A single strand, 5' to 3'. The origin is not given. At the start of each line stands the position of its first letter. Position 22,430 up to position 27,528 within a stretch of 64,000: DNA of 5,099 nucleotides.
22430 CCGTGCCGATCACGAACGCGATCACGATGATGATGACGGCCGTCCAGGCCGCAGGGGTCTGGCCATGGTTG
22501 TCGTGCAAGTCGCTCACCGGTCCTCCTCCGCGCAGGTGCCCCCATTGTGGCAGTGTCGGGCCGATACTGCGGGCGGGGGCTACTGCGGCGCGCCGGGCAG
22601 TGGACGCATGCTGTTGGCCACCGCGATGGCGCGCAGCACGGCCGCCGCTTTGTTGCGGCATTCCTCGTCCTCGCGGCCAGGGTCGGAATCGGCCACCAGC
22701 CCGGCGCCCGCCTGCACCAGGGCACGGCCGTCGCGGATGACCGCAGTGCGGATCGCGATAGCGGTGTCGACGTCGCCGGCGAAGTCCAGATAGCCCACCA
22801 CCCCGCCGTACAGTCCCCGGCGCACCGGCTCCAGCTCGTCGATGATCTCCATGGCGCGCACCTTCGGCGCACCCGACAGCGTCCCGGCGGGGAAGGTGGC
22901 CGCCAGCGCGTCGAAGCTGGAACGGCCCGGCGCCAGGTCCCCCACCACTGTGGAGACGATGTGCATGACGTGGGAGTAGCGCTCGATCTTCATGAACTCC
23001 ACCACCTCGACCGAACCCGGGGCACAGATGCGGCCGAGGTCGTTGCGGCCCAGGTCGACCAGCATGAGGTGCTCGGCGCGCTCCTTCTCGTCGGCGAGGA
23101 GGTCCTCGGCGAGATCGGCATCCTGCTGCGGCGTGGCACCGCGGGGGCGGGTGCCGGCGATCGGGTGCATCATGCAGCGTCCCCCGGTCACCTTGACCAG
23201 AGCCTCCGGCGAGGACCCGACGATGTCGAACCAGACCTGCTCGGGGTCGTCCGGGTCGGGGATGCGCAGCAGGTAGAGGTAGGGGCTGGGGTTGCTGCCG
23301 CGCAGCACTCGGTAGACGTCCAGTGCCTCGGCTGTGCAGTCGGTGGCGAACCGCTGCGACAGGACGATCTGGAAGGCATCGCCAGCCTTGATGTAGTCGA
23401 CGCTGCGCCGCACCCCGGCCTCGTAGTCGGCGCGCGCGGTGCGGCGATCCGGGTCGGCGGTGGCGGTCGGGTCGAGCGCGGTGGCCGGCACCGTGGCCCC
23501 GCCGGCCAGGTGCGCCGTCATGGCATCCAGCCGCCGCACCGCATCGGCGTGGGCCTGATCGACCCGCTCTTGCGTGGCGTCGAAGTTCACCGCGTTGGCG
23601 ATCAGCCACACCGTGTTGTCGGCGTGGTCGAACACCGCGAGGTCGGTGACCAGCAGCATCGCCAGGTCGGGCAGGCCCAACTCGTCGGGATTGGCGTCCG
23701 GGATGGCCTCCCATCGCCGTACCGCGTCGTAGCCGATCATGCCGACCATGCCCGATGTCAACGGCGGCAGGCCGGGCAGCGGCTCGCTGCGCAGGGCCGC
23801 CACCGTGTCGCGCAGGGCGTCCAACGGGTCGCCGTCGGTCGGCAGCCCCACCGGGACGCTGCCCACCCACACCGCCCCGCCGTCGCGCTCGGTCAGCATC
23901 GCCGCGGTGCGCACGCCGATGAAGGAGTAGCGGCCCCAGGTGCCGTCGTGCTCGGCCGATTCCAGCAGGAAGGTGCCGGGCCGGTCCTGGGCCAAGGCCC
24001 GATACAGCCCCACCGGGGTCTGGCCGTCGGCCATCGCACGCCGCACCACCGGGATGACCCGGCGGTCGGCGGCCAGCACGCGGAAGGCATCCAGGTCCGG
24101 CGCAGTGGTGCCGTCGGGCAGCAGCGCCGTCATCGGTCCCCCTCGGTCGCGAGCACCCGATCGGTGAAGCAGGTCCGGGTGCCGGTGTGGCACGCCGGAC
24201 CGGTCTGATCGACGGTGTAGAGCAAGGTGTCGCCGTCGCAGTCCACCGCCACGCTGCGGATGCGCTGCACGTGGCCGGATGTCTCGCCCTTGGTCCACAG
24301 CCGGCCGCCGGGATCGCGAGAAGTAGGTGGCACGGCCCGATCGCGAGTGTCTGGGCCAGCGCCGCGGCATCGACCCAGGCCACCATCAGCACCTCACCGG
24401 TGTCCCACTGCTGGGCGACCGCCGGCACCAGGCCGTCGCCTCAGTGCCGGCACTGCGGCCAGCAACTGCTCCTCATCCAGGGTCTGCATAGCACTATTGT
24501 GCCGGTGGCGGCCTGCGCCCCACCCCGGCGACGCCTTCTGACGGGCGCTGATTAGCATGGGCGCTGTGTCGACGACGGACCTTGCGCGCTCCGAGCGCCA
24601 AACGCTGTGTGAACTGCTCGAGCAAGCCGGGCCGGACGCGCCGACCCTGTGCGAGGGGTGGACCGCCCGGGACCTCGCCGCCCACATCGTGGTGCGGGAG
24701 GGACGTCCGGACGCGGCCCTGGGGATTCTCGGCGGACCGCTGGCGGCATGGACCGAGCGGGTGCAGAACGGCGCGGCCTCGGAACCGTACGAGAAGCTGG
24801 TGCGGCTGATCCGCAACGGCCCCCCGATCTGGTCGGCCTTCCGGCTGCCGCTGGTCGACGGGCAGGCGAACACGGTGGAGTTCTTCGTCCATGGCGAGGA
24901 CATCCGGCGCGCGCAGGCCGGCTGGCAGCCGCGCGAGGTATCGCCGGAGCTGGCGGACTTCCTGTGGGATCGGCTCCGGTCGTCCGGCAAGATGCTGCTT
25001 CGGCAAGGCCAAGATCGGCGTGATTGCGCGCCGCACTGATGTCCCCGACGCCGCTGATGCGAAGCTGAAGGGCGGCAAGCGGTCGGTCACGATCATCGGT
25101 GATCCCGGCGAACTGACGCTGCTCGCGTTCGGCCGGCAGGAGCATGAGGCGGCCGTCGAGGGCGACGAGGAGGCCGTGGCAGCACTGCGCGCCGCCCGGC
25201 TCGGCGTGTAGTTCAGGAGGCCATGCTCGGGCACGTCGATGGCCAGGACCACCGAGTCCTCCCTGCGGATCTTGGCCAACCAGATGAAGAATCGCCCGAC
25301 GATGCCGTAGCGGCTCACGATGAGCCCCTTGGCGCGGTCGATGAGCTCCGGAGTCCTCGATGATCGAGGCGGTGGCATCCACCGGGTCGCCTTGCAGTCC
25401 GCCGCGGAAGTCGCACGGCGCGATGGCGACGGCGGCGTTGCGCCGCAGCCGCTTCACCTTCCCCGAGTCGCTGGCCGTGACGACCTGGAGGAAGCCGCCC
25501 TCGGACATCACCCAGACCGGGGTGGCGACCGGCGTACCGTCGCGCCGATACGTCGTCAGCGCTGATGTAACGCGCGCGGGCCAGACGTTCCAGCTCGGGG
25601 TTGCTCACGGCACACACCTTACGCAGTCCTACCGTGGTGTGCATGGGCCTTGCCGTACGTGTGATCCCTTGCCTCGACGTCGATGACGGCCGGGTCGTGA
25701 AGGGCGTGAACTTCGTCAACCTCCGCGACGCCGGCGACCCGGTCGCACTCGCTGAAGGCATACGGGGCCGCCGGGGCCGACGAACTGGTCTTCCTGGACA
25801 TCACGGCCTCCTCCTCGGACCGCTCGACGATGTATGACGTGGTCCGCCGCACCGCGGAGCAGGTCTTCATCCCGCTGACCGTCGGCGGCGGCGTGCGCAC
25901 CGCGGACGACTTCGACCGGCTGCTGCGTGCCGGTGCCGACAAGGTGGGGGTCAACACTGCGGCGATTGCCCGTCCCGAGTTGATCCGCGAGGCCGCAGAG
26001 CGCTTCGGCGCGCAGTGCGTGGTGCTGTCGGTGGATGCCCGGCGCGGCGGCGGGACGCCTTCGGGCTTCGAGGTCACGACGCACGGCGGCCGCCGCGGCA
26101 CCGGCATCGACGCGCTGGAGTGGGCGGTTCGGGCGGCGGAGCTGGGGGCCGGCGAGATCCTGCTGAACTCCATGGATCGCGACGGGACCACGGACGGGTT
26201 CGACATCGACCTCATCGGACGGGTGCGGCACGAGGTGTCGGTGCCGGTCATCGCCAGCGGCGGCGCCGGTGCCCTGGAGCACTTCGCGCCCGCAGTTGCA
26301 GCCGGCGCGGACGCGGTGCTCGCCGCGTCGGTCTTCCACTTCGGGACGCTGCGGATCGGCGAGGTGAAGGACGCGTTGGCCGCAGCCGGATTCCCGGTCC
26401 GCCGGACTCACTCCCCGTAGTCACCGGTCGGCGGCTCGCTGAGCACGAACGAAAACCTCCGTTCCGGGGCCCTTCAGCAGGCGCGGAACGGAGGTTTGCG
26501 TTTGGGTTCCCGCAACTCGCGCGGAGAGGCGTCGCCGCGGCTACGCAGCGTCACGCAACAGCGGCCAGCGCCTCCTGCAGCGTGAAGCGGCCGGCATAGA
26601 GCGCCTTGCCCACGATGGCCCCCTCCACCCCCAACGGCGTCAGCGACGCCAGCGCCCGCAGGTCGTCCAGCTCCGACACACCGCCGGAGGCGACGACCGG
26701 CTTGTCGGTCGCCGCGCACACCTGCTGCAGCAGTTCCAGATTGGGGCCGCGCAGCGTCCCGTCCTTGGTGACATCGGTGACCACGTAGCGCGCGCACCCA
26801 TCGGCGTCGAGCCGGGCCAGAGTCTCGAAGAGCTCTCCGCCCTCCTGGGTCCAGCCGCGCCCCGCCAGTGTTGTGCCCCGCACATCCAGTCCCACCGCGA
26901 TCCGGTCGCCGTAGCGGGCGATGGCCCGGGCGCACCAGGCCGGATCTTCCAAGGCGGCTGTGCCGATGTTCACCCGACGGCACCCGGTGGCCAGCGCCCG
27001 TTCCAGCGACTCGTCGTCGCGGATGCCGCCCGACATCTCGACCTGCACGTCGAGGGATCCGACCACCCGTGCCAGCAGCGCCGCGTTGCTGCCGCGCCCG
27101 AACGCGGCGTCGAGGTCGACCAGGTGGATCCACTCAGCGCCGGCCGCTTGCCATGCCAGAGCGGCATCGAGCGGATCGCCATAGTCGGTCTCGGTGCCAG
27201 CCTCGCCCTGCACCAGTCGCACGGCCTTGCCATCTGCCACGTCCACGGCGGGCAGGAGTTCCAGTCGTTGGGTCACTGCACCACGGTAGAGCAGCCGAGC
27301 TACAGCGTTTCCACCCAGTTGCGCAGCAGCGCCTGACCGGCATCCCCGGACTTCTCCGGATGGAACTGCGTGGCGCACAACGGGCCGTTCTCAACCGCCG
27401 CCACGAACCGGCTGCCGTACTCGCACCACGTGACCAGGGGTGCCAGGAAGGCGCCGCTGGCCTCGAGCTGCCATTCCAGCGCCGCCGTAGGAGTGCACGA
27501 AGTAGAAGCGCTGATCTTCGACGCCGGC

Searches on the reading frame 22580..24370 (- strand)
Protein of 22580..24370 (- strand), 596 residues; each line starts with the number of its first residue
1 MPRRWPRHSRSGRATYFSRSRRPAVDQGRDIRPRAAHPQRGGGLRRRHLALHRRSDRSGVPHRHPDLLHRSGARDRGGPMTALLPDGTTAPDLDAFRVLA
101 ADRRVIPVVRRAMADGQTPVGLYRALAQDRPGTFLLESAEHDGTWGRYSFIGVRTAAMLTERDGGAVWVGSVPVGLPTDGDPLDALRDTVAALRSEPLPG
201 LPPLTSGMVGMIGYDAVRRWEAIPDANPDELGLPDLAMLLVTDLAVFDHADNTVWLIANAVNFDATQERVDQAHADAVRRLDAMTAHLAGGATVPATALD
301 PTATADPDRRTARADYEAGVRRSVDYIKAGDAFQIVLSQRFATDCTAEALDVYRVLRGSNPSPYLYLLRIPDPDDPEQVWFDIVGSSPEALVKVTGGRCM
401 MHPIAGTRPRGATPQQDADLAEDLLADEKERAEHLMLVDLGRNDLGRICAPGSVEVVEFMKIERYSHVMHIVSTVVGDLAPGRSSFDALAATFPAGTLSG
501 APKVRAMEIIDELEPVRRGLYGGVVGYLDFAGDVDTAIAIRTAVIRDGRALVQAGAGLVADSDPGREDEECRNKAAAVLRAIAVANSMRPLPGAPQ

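Call 75: search_protein_families(library=pfam, proteins=[window:22580-24370:-], max_evalue=0.00001)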
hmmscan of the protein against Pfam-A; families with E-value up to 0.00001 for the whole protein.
window:22580-24370:- (596 aa): 2 families
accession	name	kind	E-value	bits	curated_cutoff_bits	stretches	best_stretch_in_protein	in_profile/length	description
PF00425.24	Chorismate_bind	-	2e-89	300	27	1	313-574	2-257/257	chorismate binding enzyme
PF04715.19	Anth_synt_I_N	-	3.2e-29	102.4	23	1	117-256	3-140/140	Anthranilate synthase component I, N terminal region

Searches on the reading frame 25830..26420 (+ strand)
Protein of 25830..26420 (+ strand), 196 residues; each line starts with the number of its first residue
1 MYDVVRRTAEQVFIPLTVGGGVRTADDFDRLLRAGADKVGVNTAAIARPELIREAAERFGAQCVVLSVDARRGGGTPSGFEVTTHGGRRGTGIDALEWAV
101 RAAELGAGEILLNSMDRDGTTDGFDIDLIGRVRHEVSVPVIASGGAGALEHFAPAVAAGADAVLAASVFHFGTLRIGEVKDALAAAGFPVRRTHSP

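Call 75: search_protein_families(library=pfam, proteins=[window:25830-26420:+], max_evalue=0.00001)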
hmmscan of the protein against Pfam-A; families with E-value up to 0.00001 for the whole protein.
window:25830-26420:+ (196 aa): 3 families
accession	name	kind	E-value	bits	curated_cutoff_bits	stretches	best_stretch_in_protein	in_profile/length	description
PF00977.27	His_biosynth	-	1.9e-59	201.4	23.6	1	2-174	62-227/228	Histidine biosynthesis protein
PF03060.21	NMO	-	5.6e-06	26.4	28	0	126-169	182-225/331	Nitronate monooxygenase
PF05690.20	ThiG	-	6.1e-06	26.2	23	0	128-167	166-205/247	Thiazole biosynthesis protein ThiG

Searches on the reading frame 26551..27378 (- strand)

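Call 75: search_protein_families(library=pfam, proteins=[window:26551-27378:-], max_evalue=0.00001)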
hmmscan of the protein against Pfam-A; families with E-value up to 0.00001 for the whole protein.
window:26551-27378:- (275 aa): 2 families
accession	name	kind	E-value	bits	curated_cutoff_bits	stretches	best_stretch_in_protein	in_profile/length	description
PF00977.27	His_biosynth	-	3.5e-68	229.9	23.6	1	41-266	2-228/228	Histidine biosynthesis protein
PF03060.21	NMO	-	1.4e-06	28.4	28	0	97-143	180-226/331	Nitronate monooxygenase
